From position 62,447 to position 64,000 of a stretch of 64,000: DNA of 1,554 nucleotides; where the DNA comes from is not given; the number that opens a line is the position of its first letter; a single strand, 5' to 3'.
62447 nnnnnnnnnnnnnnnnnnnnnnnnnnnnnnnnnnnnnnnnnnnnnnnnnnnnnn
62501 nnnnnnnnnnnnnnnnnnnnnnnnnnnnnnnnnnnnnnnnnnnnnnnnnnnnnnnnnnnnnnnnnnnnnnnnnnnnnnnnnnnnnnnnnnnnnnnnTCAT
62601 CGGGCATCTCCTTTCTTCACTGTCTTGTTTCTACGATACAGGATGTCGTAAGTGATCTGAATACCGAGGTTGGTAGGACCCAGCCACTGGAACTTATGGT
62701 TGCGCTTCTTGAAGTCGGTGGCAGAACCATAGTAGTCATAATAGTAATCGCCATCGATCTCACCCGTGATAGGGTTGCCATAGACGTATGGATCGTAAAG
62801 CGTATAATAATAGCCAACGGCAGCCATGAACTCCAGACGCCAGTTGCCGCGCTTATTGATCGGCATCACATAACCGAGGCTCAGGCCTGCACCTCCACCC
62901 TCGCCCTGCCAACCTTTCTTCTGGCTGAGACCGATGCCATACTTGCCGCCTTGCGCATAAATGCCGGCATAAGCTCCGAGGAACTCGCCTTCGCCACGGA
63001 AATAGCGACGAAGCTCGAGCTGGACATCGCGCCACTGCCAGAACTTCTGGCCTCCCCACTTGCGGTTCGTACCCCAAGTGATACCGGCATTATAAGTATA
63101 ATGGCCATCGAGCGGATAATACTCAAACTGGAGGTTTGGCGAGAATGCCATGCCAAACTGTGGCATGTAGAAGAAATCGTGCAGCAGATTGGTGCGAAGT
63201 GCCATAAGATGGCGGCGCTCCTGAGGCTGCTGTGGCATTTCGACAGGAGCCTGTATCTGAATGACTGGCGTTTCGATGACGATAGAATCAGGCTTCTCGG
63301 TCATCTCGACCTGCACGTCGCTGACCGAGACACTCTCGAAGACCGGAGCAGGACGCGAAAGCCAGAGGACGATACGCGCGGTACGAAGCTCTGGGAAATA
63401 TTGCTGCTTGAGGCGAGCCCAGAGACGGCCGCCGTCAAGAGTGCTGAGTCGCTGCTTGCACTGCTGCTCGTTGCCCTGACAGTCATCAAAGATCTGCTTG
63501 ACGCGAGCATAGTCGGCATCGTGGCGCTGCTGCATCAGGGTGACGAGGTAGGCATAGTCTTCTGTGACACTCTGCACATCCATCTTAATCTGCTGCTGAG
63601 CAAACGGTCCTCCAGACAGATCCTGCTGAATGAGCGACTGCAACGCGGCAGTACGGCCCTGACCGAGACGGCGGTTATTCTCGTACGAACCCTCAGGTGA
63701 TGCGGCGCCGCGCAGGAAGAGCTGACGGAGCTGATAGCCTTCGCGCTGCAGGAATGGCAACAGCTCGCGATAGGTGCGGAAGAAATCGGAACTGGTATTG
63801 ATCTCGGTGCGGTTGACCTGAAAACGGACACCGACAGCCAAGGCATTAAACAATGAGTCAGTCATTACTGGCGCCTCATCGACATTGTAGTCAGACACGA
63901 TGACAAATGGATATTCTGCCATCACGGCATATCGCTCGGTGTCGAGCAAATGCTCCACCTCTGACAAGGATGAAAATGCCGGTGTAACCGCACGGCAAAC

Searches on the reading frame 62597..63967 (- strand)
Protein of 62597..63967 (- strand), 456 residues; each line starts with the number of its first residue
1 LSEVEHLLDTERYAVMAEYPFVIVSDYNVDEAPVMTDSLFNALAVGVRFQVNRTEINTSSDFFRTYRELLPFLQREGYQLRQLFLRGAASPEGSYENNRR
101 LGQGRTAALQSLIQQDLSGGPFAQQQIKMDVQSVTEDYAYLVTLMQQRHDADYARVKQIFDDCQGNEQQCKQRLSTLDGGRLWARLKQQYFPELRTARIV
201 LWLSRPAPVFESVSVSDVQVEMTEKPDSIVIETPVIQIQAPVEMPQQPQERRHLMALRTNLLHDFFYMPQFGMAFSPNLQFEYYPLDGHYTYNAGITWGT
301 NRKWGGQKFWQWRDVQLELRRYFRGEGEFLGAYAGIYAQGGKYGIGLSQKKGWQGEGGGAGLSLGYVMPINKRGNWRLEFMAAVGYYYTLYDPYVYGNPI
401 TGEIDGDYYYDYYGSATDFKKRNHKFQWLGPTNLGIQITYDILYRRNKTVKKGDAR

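Call 49: search_protein_families(library=ncbifam, proteins=[window:62597-63967:-], max_evalue=0.01)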
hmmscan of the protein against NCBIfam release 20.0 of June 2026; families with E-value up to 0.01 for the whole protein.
window:62597-63967:- (456 aa): 0 families

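Call 52: search_protein_families(library=pfam, proteins=[window:62597-63967:-], max_evalue=0.01)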
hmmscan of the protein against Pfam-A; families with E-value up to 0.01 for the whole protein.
window:62597-63967:- (456 aa): 1 family
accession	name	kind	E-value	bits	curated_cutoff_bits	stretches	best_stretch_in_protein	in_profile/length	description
PF12099.14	DUF3575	-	4.1e-16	59.2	21.1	1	254-440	17-175/177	Protein of unknown function (DUF3575)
